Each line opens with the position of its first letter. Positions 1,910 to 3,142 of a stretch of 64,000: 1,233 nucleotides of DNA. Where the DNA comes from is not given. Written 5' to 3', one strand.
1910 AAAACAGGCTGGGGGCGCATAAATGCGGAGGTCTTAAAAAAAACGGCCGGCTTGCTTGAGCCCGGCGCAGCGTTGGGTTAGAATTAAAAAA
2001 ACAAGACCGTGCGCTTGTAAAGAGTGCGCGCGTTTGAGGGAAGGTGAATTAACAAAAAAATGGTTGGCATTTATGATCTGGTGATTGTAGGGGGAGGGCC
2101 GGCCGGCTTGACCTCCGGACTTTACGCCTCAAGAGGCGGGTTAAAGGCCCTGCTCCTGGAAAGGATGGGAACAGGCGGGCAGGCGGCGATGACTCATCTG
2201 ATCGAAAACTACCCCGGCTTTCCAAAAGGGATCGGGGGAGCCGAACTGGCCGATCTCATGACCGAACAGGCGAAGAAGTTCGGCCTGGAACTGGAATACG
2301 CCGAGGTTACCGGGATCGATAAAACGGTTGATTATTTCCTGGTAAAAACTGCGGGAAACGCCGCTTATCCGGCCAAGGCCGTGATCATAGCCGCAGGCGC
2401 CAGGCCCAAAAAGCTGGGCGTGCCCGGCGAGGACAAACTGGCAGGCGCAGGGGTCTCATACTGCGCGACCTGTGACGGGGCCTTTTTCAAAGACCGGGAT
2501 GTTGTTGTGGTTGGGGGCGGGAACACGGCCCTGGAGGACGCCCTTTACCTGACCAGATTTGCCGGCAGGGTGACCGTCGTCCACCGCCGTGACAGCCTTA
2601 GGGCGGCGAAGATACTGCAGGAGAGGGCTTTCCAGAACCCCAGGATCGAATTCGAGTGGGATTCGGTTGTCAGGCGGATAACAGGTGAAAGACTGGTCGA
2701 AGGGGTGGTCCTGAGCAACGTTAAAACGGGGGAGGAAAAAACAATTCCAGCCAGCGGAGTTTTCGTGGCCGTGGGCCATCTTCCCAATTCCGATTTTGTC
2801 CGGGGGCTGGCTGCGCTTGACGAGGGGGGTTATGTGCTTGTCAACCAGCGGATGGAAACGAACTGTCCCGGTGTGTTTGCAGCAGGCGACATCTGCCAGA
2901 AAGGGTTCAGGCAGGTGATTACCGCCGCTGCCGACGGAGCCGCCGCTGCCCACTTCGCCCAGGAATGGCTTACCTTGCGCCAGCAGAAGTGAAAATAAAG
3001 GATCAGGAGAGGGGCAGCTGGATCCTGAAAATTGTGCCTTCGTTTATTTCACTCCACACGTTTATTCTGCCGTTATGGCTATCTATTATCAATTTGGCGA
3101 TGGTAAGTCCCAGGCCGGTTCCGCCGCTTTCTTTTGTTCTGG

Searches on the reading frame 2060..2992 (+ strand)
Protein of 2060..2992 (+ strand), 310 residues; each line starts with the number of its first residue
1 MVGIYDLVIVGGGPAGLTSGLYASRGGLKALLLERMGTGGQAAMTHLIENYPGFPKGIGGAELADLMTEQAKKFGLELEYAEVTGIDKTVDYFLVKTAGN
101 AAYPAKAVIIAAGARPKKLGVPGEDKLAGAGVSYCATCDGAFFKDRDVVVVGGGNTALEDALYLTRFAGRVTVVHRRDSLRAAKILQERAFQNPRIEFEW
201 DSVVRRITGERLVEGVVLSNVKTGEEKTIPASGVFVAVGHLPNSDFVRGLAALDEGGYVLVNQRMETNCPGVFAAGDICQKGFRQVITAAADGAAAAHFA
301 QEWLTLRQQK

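Call 13: find_encoding_contigs(protein=window:2060-2992:+, flank=10000, max_places=1)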
Protein window:2060-2992:+ (310 aa): 2 contigs read that carry it; 1 place shown.
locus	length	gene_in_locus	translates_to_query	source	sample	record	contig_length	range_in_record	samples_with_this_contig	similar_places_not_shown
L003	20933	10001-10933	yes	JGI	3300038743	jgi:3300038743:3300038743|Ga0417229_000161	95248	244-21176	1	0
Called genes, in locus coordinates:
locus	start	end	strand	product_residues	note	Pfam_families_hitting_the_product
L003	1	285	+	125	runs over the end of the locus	-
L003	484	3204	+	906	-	PF03699:UPF0182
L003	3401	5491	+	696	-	PF12437:GSIII_N, PF00120:Gln-synt_C, PF18318:Gln-synt_C-ter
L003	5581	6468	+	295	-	-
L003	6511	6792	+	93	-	-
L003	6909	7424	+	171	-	PF10502:Peptidase_S26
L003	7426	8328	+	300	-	PF01488:Shikimate_DH, PF03446:NAD_binding_2, PF03807:F420_oxidored, PF14748:P5CR_dimer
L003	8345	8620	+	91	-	-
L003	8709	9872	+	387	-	PF00083:Sugar_tr (weak), PF07690:MFS_1, PF12832:MFS_1_like, PF07690:MFS_1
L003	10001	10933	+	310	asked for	PF00890:FAD_binding_2 (faint), PF01266:DAO (faint), PF01946:Thi4 (faint), PF03486:HI0933_like (faint), PF07992:Pyr_redox_2, PF12831:FAD_oxidored (faint), PF13738:Pyr_redox_3, PF00070:Pyr_redox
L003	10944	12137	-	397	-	PF00672:HAMP, PF13589:HATPase_c_3 (faint), PF00512:HisKA, PF02518:HATPase_c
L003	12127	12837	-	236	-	PF00072:Response_reg, PF00486:Trans_reg_C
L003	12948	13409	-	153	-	PF14242:DUF4342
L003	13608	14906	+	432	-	PF00149:Metallophos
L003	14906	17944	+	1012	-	PF02463:SMC_N (weak), PF13175:AAA_15 (weak), PF13304:AAA_21 (faint), PF13476:AAA_23, PF02463:SMC_N, PF13558:SbcC_Walker_B (faint)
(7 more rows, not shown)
